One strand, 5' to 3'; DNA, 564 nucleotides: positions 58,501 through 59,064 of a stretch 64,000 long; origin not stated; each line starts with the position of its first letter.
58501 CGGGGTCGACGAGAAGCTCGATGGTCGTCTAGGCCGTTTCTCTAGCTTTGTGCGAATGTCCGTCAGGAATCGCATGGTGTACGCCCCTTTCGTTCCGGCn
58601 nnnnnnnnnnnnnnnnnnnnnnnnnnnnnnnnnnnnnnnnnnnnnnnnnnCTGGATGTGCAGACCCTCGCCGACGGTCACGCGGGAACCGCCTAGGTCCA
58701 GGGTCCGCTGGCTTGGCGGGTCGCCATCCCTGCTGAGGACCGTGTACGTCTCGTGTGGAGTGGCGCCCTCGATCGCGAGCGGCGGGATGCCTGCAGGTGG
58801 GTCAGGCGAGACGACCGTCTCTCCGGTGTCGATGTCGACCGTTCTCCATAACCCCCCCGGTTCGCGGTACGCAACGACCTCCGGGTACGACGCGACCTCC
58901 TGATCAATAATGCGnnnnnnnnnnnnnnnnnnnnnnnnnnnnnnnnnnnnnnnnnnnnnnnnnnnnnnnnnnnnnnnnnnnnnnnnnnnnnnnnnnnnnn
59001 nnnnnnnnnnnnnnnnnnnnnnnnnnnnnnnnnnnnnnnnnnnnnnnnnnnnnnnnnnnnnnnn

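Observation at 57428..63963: Minus-strand membrane operon around a giant acidic repeat protein with 11 perfect in-frame 24-bp tandem repeats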

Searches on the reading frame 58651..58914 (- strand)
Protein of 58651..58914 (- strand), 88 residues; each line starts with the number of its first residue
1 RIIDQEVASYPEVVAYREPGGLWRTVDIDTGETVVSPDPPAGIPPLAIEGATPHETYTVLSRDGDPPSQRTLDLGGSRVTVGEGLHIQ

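Call 58: search_protein_representatives(alignment_id=A4)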
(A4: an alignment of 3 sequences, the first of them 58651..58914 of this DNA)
Query: 3 sequences, 86 profile positions. Proteins with E-value up to 0.001 (for the whole library): 38; up to 1e-10: 18; up to 1e-30: 3. The best 38 are listed.
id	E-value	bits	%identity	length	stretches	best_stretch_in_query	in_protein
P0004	5.1e-45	167.4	-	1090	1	1-86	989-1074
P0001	6.9e-45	167.0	-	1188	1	1-86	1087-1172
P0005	6.7e-37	141.4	-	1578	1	3-86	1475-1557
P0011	1.3e-20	89.2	-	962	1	5-85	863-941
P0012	1.0e-19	86.3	-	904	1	3-82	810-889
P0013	1.7e-19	85.6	-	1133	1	3-85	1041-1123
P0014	1.4e-17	79.5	-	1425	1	7-86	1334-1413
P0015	2.8e-17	78.5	-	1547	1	4-86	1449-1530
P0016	1.3e-16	76.4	-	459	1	7-85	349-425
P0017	1.1e-13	67.0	-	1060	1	7-85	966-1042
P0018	1.9e-13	66.2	-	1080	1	7-82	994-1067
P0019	2.3e-13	66.0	-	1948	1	8-85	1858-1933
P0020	1.8e-12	63.2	-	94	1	5-85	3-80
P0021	2.2e-12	62.9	-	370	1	6-83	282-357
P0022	3.2e-12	62.3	-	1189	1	4-82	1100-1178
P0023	5.1e-12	61.7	-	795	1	6-84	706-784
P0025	1.8e-11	59.9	-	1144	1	4-80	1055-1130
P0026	3.1e-10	55.9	-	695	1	13-83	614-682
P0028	9.1e-10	54.5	-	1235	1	10-86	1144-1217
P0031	3.6e-07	46.1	-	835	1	4-84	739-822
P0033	8.1e-07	45.0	-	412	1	6-85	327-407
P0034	1.5e-06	44.2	-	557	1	4-85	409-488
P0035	2.9e-06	43.3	-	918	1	7-85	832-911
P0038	6.9e-06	42.0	-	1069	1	7-85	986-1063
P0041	1.8e-04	37.5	-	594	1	4-85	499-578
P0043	2.6e-04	37.0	-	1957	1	7-85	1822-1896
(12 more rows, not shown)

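Call 60: search_protein_families(library=pfam, alignment_id=A5, max_evalue=0.001)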
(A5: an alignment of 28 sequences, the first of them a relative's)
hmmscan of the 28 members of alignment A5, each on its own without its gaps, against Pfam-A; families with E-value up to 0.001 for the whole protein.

A. member 1, P0011 (962 aa): 0 families

B. families by the number of members that match (of 28 scanned): 2 families
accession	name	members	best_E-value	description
PF12083.13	DUF3560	1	3.3e-15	Domain of unknown function (DUF3560)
PF18974.5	DUF5710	1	2.9e-05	Domain of unknown function (DUF5710)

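Call 62: find_encoding_contigs(protein=P0013, flank=10000, max_places=3)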
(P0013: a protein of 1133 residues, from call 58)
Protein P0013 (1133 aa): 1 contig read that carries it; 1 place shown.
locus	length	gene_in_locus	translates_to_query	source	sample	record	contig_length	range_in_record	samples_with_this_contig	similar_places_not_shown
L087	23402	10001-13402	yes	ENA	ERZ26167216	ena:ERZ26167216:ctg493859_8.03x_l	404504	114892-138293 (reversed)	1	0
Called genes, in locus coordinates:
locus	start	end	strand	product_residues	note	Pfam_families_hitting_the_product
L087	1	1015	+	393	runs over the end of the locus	PF13356:Arm-DNA-bind_3, PF22022:Phage_int_M, PF00589:Phage_integrase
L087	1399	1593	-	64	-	-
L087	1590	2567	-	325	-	-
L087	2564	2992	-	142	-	-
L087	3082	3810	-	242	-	-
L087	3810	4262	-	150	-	-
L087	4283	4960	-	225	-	-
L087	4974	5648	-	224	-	-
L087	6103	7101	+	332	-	-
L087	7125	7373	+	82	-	-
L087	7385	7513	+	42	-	-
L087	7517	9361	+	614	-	-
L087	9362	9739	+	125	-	-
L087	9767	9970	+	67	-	-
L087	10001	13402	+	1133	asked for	-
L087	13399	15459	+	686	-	PF18763:ddrB-ParB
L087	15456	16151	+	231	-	-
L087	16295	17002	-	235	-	PF00239:Resolvase, PF13384:HTH_23 (faint), PF13551:HTH_29 (weak)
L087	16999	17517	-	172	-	-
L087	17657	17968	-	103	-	PF08774:VRR_NUC (weak)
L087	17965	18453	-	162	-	PF04266:ASCH (weak)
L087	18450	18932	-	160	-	-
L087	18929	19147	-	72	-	-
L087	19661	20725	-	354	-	PF08707:PriCT_2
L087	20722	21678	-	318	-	-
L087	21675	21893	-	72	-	-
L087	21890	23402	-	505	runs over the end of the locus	PF00270:DEAD, PF04851:ResIII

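Call 63: list_cluster_members(proteins=[P0011, P0012, P0014, P0017, P0018, P0019, P0022, P0023, P0028, P0035])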
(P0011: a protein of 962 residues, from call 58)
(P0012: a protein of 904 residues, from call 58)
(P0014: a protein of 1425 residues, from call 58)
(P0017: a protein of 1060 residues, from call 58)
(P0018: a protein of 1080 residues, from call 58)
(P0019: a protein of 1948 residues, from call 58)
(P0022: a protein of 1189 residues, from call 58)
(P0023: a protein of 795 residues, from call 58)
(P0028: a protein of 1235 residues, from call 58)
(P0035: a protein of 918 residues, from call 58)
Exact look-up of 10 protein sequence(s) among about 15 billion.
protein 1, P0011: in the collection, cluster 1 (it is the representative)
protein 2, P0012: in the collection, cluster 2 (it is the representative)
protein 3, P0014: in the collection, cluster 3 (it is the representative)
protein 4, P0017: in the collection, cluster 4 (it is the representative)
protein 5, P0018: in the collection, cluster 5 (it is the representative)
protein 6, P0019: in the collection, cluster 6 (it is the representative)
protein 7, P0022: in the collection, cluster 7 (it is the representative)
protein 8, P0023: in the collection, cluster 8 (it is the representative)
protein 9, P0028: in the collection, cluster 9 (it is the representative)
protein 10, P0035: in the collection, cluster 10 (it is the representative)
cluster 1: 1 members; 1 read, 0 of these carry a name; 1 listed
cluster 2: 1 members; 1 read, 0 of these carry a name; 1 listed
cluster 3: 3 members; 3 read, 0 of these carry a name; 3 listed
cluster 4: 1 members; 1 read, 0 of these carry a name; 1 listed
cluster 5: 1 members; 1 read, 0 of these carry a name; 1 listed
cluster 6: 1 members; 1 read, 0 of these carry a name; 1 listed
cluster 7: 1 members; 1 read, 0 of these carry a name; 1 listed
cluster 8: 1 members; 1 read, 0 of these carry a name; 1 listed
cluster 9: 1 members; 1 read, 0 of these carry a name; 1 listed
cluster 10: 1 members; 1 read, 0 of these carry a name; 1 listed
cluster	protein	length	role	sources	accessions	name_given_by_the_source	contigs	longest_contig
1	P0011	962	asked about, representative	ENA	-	-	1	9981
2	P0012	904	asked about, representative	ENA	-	-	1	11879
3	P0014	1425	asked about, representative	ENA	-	-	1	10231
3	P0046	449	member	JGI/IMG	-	-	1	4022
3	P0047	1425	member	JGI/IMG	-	-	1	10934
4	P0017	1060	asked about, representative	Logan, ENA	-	-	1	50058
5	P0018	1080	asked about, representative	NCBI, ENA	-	-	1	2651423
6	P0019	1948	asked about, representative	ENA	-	-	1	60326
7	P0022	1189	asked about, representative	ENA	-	-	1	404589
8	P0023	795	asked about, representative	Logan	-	-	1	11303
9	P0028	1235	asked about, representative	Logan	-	-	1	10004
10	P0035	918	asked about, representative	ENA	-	-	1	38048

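Call 64: find_encoding_contigs(protein=P0018, flank=10000, max_places=3)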
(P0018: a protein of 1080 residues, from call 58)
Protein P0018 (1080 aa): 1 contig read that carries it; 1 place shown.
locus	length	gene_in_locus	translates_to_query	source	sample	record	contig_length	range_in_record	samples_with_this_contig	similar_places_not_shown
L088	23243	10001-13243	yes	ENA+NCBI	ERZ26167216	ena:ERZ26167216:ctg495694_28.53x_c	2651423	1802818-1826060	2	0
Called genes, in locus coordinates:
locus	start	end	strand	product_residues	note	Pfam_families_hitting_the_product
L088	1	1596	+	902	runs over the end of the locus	-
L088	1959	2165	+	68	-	-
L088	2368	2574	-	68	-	-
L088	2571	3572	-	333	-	-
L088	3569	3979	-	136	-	-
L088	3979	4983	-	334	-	-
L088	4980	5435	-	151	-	-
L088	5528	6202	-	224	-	-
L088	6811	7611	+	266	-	-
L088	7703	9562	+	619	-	-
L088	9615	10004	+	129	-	-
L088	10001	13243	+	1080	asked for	-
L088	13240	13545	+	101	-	-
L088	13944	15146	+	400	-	PF00989:PAS (weak), PF08447:PAS_3 (weak), PF00989:PAS, PF13188:PAS_8, PF08448:PAS_4, PF13426:PAS_9, PF00512:HisKA (faint)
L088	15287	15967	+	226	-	PF00106:adh_short, PF13561:adh_short_C2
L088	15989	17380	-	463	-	PF01425:Amidase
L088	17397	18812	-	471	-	PF00890:FAD_binding_2, PF01266:DAO (weak), PF01494:FAD_binding_3 (weak), PF01946:Thi4 (weak), PF07992:Pyr_redox_2, PF12831:FAD_oxidored, PF04324:Fer2_BFD, PF17806:SO_alpha_A3, +4 more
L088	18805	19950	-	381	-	PF01266:DAO, PF07992:Pyr_redox_2 (weak)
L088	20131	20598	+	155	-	-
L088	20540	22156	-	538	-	PF07969:Amidohydro_3, PF01979:Amidohydro_1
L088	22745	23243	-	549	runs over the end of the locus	PF24981:Beta-prop_ATRN-LZTR1, PF01344:Kelch_1 (weak), PF13964:Beta-prop_Calicin, PF24681:Kelch_KLHDC2_KLHL20_DRC7, PF13418:Beta-prop_TYW4, PF13964:Beta-prop_Calicin, PF25210:Kelch_FKB95 (weak), PF13415:Beta-prop_FBX42 (weak), +4 more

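Call 65: find_encoding_contigs(protein=P0019, flank=10000, max_places=3)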
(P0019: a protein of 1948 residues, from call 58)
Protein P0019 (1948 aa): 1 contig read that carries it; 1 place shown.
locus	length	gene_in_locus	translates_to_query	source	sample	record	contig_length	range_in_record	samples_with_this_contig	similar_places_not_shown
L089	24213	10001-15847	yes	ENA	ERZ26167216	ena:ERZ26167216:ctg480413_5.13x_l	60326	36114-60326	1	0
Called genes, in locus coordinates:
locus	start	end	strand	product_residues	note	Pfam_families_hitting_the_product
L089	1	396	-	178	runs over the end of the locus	-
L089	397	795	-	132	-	-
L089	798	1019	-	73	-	-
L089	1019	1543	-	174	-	-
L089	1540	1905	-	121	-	-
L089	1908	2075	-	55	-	-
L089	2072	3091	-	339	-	-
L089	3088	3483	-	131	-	-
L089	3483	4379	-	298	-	-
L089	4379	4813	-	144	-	-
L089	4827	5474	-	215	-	-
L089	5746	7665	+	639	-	-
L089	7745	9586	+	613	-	PF13385:Laminin_G_3 (faint)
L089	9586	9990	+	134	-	-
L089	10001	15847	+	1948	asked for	-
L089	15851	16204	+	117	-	-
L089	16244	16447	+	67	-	-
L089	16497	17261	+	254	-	-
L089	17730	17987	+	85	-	-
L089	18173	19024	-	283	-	PF00589:Phage_integrase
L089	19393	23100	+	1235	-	PF05378:Hydant_A_N, PF01968:Hydantoinase_A, PF02538:Hydantoinase_B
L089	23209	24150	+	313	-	PF05448:AXE1, PF01738:DLH (faint), PF02129:Peptidase_S15 (weak), PF00326:Peptidase_S9, PF12740:PETase (weak), PF12146:Hydrolase_4 (weak)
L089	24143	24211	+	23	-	?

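Call 101: search_protein_families(library=pfam, proteins=[L087:1590-2567:-, L088:2571-3572:-, L089:2072-3091:-, L089:7745-9586:+, L089:5746-7665:+, L087:7517-9361:+], max_evalue=1)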
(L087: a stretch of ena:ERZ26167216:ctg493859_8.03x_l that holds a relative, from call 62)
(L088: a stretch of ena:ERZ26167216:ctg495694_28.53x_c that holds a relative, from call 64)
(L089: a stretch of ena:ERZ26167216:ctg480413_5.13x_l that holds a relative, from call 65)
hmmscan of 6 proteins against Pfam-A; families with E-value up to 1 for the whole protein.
L087:1590-2567:- (325 aa): 10 families
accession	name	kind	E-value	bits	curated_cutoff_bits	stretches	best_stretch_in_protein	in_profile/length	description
PF00004.35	AAA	-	0.0053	17.6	21.2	1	35-170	3-122/131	ATPase family associated with various cellular activities (AAA)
PF20720.3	nSTAND3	-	0.033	14.3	27.2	1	35-58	22-45/155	Novel STAND NTPase 3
PF13401.12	AAA_22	-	0.052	14.3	27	1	34-57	9-32/130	AAA domain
PF07728.20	AAA_5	-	0.066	13.7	22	1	35-55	4-24/139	AAA domain (dynein-related subfamily)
PF00005.33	ABC_tran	-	0.083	13.9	25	1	34-58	15-39/137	ABC transporter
PF13191.12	AAA_16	-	0.1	13.5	32.6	1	35-57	29-51/167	AAA ATPase domain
PF05729.18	NACHT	-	0.15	12.3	26.7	1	35-59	5-29/167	NACHT domain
PF13238.12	AAA_18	-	0.16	12.8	29.4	1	35-67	3-38/128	AAA domain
PF24389.1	ORC-CDC6-like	-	0.21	10.7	27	1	17-51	19-53/571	ORC-CDC6-like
PF13671.12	AAA_33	-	0.26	12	27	0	35-53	4-22/143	AAA domain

L088:2571-3572:- (333 aa): 10 families
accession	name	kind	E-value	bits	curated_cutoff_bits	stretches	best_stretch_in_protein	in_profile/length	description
PF00004.35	AAA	-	0.0015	19.4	21.2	1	39-178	3-126/131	ATPase family associated with various cellular activities (AAA)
PF05707.18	Zot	-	0.0028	17.6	20.3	1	117-176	81-140/197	Zonular occludens toxin (Zot)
PF02562.22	PhoH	-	0.0071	16.3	27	1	33-55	18-40/205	PhoH-like protein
PF00005.33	ABC_tran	-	0.012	16.7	25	1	37-102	14-67/137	ABC transporter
PF20720.3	nSTAND3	-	0.04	14.1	27.2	1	34-62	17-45/155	Novel STAND NTPase 3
PF01695.23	IstB_IS21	-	0.049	13.6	24.1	0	38-55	96-113/238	IstB-like ATP binding protein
PF13401.12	AAA_22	-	0.066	14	27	1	32-125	3-92/130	AAA domain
PF13481.12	AAA_25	-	0.16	12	27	1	34-66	33-65/195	AAA domain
PF09848.15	SLFN-g3_helicase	-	0.18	11.5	24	1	41-158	8-117/354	Schlafen group 3, DNA/RNA helicase domain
PF19044.6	P-loop_TraG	-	0.35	9.9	25.8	1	38-61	33-56/413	TraG P-loop domain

L089:2072-3091:- (339 aa): 6 families
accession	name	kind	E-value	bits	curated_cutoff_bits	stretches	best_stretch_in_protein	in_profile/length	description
PF00004.35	AAA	-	0.00019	22.3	21.2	1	37-180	3-126/131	ATPase family associated with various cellular activities (AAA)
PF13481.12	AAA_25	-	0.0019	18.3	27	1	28-61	29-62/195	AAA domain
PF13401.12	AAA_22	-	0.15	12.9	27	1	37-127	10-95/130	AAA domain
PF06745.19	ATPase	-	0.2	11.4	26.6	1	32-66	19-51/231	KaiC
PF02562.22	PhoH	-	0.21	11.5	27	1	30-51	17-38/205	PhoH-like protein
PF07728.20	AAA_5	-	0.24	11.9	22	1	38-56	5-23/139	AAA domain (dynein-related subfamily)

L089:7745-9586:+ (613 aa): 3 families
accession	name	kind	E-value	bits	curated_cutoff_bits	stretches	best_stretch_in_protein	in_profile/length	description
PF13385.13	Laminin_G_3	-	7.6e-08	33.1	27.6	2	365-419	86-142/151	Concanavalin A-like lectin/glucanases superfamily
PF02470.25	MlaD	-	0.12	13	25.1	0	349-377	20-50/81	MlaD protein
PF24284.1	DUF7472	-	0.32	11.6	27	1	558-591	30-62/65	Family of unknown function (DUF7472)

L089:5746-7665:+ (639 aa): 1 family
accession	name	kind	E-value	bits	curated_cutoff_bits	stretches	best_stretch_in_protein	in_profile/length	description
PF01361.26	Tautomerase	-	0.066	13.6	22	0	204-222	11-29/60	Tautomerase enzyme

L087:7517-9361:+ (614 aa): 2 families
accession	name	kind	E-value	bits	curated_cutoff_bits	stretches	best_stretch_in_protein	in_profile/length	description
PF13385.13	Laminin_G_3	-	0.00016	22.3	27.6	2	131-202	3-71/151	Concanavalin A-like lectin/glucanases superfamily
PF14344.12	DUF4397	-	0.05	14.6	30.6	1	142-240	13-103/119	Domain of unknown function (DUF4397)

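Call 114: search_protein_families(library=phrogs, proteins=[L087:4283-4960:-, L087:4974-5648:-, L088:5528-6202:-, L089:4827-5474:-], max_evalue=10)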
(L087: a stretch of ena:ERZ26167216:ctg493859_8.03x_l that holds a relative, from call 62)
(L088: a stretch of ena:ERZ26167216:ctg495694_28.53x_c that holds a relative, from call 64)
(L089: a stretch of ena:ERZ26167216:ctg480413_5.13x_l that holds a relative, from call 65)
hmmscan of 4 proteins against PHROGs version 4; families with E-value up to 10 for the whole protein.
L087:4283-4960:- (225 aa): 3 families
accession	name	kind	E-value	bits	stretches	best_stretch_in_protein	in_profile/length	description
phrog_13496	-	DNA, RNA and nucleotide metabolism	0.22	12.3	1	35-112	57-133/176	thioredoxin domain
phrog_17951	-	unknown function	0.36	12.4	1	21-65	11-55/98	-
phrog_32556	-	moron, auxiliary metabolic gene and host takeover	0.42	12.2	1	154-205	7-59/78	membrane protein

L087:4974-5648:- (224 aa): 0 families

L088:5528-6202:- (224 aa): 2 families
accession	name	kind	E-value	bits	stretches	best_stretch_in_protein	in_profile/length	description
phrog_3863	-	unknown function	0.028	15.4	1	8-21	3-16/57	-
phrog_11172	-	head and packaging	0.72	10.8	1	145-206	62-123/137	virion structural protein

L089:4827-5474:- (215 aa): 1 family
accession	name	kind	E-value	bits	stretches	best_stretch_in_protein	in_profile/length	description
phrog_15042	-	unknown function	0.37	12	1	62-109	36-78/109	-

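Call 117: list_cluster_members(proteins=[P0021, P0026, P0016, P0020, P0031, P0033, P0034, P0038, P0041, P0025])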
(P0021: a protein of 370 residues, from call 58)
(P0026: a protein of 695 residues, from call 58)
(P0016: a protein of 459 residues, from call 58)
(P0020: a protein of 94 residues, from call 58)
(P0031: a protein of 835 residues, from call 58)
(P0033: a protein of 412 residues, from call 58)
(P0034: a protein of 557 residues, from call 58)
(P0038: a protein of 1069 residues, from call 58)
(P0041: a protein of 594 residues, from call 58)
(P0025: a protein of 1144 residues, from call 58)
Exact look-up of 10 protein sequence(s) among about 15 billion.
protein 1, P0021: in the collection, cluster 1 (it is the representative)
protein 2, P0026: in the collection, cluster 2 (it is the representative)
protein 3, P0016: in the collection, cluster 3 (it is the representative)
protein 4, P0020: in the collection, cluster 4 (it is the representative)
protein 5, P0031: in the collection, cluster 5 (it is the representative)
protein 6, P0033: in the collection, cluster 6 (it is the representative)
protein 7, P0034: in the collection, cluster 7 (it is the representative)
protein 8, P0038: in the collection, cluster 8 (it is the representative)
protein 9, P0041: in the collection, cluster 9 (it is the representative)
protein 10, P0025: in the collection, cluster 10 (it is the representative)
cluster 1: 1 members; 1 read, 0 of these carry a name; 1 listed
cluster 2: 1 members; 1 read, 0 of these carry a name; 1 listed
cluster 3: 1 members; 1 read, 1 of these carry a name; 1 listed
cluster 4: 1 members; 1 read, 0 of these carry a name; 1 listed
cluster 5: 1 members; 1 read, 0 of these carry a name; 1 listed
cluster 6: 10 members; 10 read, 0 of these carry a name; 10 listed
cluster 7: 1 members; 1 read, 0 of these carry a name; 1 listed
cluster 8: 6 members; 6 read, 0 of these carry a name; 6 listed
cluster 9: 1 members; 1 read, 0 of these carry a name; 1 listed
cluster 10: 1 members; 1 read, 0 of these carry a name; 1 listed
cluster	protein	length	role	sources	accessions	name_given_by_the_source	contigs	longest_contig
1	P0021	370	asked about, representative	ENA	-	-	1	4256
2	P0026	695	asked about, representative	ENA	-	-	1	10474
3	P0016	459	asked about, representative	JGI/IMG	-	hypothetical protein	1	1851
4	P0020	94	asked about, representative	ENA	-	-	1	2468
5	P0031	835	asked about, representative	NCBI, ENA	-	-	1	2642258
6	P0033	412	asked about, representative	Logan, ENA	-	-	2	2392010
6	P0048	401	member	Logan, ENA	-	-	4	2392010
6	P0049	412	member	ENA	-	-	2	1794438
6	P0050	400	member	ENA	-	-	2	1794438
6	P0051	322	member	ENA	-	-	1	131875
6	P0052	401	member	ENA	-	-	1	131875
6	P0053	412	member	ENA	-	-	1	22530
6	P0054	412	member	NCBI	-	-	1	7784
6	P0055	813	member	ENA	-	-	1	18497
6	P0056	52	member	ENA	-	-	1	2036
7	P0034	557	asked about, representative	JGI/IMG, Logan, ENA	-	-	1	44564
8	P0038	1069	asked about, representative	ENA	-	-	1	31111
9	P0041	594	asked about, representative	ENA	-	-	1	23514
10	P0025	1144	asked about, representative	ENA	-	-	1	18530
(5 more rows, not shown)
